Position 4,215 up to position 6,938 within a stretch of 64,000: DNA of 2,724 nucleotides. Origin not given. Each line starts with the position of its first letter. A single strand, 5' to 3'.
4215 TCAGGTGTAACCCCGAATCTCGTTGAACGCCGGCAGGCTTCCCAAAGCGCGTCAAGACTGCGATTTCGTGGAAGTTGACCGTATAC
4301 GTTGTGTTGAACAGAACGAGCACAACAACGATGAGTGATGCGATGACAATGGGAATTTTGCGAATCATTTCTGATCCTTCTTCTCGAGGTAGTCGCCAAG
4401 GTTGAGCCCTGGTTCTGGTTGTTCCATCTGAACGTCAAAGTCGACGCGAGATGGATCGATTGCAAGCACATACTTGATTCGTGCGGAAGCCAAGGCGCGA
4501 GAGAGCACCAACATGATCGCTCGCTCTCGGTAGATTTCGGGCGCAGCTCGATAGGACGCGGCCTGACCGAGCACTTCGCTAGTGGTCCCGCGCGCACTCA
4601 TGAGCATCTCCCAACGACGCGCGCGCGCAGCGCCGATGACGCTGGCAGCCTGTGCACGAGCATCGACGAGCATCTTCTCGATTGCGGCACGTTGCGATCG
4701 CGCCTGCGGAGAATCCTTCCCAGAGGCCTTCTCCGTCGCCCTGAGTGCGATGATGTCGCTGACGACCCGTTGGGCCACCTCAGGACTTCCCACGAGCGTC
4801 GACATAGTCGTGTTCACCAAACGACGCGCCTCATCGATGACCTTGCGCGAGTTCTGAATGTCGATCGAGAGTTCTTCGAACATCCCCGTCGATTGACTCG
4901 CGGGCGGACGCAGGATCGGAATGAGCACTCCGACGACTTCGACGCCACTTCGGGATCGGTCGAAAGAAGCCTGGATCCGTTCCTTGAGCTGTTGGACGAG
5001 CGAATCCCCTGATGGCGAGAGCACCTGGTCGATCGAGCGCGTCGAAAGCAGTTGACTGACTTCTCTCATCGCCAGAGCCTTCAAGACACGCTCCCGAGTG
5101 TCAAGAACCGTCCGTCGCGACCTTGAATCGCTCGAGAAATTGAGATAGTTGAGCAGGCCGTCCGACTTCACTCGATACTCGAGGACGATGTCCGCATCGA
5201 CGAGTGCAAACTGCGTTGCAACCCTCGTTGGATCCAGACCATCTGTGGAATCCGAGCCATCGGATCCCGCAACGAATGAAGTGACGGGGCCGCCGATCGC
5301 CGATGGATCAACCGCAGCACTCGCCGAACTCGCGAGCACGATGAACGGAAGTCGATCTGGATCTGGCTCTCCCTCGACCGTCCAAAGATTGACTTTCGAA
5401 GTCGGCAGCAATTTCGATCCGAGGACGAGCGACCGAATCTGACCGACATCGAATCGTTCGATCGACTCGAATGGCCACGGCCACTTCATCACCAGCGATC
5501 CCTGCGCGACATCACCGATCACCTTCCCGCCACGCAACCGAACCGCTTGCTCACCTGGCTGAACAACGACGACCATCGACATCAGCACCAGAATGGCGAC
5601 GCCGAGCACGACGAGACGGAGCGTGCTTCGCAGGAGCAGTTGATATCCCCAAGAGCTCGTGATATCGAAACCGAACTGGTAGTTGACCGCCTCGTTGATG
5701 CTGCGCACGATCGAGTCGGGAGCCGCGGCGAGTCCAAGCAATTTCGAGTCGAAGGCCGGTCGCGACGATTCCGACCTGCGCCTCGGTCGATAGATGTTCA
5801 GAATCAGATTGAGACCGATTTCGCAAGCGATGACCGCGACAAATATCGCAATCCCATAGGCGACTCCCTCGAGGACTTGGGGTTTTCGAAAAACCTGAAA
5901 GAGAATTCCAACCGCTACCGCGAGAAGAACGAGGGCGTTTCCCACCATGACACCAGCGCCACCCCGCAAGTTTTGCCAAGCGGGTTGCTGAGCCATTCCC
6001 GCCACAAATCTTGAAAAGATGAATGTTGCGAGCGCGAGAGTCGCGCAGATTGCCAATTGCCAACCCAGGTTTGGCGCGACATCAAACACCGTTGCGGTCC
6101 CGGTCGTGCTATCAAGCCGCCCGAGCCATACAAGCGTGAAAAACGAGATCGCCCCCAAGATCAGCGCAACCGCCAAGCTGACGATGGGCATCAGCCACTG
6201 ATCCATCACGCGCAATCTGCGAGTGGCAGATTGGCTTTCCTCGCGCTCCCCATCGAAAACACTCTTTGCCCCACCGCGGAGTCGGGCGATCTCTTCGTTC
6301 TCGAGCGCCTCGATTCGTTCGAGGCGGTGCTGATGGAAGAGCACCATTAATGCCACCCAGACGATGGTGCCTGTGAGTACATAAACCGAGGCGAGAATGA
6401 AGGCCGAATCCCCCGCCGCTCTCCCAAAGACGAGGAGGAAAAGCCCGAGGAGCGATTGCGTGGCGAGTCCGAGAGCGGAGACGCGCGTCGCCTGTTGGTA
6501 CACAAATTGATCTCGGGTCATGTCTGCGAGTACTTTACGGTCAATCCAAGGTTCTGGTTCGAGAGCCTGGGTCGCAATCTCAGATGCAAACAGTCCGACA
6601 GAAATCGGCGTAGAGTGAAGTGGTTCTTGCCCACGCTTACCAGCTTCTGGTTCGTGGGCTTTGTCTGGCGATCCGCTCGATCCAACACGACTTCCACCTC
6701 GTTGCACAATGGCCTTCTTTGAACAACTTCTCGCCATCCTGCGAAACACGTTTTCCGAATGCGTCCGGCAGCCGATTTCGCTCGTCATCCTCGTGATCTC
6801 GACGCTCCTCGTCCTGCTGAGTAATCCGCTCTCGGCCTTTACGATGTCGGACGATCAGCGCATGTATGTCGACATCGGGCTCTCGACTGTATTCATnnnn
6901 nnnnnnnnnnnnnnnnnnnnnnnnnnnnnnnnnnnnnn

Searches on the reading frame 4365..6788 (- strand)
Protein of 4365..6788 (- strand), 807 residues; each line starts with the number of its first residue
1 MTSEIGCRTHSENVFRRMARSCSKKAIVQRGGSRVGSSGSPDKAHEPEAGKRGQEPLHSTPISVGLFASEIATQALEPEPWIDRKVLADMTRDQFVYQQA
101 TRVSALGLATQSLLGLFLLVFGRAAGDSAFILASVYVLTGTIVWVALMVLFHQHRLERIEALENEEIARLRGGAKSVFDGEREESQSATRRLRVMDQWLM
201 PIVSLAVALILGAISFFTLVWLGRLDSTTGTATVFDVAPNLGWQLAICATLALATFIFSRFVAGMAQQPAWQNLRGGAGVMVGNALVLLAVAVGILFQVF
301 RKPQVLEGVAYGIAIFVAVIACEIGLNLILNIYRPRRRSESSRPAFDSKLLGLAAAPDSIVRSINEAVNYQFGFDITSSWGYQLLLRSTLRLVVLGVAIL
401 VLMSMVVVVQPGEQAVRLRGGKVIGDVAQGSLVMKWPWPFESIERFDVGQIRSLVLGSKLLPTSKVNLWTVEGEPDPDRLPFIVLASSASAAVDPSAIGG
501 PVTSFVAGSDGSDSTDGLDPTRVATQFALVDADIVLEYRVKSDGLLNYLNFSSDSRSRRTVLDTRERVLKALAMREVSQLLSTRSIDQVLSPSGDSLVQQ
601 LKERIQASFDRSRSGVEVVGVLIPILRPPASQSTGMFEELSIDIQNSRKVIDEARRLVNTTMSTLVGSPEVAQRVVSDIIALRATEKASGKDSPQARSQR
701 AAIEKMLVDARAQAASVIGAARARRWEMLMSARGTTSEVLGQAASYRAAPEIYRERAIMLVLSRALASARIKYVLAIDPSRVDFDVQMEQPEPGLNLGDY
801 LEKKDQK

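Call 21: search_protein_families(library=pfam, proteins=[window:4365-6788:-], max_evalue=0.001)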
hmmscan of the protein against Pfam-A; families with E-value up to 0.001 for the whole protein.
window:4365-6788:- (807 aa): 1 family
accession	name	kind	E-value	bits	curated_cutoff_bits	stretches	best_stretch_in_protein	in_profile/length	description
PF01145.31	Band_7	-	1.2e-06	29.2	23.6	1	408-655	2-173/176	SPFH domain / Band 7 family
